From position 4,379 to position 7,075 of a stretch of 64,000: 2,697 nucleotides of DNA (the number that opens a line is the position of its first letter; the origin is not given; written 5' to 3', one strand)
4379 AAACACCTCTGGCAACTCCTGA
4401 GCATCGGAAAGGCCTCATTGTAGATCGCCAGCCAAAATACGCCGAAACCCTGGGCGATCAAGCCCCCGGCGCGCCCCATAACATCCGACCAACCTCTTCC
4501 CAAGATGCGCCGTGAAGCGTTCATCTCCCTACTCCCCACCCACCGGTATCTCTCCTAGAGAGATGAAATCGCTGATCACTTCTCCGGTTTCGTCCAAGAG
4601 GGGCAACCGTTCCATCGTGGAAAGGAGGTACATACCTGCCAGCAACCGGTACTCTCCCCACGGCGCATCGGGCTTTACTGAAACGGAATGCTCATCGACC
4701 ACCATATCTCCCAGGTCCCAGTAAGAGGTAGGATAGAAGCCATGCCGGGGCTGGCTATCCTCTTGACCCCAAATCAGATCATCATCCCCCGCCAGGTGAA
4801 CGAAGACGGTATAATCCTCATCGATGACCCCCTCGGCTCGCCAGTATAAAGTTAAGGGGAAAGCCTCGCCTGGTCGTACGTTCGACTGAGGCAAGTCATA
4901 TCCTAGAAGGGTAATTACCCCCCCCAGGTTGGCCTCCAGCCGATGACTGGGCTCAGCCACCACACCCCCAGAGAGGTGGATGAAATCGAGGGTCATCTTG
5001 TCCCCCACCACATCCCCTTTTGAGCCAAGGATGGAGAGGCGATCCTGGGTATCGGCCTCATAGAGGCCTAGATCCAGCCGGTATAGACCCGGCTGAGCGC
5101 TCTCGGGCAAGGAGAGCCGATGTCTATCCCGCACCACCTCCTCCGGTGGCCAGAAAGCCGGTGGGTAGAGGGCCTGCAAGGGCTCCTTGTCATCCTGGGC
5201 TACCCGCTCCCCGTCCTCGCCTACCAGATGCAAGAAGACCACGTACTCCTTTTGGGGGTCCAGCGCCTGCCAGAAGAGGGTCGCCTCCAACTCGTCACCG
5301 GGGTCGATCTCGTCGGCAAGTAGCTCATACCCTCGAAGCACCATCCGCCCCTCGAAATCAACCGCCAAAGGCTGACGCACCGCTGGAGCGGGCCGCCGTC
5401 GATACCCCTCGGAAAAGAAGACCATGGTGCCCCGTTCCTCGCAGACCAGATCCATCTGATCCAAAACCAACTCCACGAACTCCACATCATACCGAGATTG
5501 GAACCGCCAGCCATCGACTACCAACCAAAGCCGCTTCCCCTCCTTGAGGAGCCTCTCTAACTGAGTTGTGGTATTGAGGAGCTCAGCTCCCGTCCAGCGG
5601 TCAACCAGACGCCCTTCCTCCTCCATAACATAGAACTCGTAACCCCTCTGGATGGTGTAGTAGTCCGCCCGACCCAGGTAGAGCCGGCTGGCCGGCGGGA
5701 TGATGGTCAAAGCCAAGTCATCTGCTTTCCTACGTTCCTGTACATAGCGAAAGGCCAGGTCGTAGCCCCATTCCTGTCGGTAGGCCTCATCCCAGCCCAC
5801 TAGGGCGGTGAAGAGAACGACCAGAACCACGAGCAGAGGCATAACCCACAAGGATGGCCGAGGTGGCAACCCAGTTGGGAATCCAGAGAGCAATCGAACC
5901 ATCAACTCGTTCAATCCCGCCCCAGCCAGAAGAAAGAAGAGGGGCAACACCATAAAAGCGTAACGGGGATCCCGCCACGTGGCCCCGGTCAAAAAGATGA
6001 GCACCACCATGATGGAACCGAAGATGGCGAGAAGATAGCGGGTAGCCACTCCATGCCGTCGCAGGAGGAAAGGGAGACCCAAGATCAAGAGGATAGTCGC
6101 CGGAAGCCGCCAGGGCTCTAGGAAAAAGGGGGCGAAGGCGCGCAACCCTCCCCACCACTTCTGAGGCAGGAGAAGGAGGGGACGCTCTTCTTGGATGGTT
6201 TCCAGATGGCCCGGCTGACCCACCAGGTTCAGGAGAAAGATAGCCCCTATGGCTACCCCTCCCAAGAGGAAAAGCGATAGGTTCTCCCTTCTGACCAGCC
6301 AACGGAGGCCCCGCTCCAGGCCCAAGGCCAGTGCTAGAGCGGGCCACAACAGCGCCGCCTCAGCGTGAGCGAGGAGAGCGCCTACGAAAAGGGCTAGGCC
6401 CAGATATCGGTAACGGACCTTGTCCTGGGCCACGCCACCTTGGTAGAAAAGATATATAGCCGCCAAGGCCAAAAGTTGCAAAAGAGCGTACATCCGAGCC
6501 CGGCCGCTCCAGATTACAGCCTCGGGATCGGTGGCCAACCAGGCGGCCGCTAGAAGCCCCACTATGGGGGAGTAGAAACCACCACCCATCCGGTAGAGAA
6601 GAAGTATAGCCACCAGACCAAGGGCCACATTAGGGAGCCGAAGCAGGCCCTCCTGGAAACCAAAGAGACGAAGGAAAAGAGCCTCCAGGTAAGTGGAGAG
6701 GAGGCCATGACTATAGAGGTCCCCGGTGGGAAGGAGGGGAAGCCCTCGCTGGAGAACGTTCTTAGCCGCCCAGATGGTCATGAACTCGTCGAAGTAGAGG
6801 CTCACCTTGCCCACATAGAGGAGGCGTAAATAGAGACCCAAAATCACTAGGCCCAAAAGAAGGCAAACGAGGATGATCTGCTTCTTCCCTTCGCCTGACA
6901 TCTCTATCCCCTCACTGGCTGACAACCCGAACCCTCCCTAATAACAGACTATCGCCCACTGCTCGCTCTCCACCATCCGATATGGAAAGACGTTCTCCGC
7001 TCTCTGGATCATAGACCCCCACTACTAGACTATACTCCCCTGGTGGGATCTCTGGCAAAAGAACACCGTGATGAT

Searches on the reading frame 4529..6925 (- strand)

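Call 34: search_protein_families(library=pfam, proteins=[window:4529-6925:-], max_evalue=0.001)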
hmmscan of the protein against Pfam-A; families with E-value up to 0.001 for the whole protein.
window:4529-6925:- (798 aa): 1 family
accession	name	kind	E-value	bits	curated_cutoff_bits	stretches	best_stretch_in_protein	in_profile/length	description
PF13231.12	PMT_2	-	1.3e-10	42.2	26.1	1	73-225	2-149/160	Dolichyl-phosphate-mannose-protein mannosyltransferase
